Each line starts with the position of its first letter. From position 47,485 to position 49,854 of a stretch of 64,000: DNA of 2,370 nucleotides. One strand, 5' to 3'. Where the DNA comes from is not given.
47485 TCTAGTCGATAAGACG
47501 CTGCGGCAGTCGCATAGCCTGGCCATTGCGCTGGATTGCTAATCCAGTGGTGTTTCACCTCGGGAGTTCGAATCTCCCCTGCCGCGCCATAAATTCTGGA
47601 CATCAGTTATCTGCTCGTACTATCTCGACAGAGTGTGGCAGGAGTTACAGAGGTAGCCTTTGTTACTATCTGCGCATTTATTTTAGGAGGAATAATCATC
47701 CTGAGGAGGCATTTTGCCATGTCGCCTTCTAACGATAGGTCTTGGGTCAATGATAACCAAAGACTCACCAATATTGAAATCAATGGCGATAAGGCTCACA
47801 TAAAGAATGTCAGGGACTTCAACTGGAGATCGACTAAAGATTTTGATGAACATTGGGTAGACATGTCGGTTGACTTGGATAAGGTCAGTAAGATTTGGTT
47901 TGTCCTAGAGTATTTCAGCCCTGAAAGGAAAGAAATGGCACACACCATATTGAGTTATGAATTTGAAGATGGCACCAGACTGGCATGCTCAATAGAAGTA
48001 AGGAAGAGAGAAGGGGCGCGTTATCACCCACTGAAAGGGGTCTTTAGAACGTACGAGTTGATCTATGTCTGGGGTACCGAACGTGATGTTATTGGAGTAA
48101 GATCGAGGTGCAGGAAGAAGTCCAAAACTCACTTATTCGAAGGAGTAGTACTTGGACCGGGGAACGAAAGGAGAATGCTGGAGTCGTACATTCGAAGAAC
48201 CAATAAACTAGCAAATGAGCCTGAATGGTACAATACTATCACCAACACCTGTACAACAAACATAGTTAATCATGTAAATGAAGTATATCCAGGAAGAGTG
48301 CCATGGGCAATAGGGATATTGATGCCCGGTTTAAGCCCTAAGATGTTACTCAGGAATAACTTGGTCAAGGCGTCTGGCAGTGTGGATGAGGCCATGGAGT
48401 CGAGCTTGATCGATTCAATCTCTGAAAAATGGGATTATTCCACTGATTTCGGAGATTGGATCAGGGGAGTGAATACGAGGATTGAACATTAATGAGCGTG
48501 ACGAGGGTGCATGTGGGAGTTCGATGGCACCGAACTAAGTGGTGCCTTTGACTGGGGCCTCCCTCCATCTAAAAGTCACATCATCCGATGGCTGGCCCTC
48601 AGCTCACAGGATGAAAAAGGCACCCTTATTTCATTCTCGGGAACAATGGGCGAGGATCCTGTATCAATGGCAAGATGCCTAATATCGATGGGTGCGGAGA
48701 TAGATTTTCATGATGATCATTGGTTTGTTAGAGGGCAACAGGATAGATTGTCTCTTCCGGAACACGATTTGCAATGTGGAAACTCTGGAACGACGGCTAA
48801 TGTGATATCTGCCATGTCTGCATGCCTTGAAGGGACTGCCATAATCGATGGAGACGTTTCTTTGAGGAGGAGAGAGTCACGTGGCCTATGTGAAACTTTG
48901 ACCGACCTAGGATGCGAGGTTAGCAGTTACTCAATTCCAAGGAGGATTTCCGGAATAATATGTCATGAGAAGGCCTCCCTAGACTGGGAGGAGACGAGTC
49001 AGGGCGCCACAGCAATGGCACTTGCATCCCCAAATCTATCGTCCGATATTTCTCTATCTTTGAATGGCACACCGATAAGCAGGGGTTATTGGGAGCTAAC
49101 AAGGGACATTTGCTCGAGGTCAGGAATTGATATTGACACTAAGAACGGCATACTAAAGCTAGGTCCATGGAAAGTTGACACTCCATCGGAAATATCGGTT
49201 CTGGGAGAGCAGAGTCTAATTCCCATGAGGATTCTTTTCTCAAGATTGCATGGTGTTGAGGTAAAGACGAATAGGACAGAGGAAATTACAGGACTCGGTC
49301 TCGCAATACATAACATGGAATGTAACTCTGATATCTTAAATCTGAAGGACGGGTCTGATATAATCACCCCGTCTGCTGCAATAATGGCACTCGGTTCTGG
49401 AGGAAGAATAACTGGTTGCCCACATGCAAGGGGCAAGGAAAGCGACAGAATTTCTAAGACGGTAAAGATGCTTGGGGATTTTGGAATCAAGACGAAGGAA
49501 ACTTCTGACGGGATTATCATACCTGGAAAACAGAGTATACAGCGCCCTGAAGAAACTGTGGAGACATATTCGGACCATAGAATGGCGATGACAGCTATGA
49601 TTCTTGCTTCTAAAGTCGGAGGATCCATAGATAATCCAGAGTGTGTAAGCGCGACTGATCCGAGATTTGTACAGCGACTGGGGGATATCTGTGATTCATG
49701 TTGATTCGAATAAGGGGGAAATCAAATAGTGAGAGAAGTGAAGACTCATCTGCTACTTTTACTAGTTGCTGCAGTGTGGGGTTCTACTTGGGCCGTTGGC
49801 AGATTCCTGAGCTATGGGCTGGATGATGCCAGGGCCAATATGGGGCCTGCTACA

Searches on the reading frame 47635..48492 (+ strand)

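Call 52: search_protein_families(library=pfam, proteins=[window:47635-48492:+], max_evalue=0.00001)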
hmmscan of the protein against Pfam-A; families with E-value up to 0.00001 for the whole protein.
window:47635-48492:+ (285 aa): 1 family
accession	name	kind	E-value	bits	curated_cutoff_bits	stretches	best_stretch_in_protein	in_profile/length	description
PF13387.12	Lnb_N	-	1.1e-26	94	22.2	1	71-220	2-154/175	Lnb N-terminal periplasmic domain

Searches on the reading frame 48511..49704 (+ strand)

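Call 52: search_protein_families(library=pfam, proteins=[window:48511-49704:+], max_evalue=0.00001)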
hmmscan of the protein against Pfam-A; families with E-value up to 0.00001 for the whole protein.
window:48511-49704:+ (397 aa): 1 family
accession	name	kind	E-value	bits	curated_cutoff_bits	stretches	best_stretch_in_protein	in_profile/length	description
PF00275.25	EPSP_synthase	-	1.4e-33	116.7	22.8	2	277-390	302-417/417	EPSP synthase (3-phosphoshikimate 1-carboxyvinyltransferase)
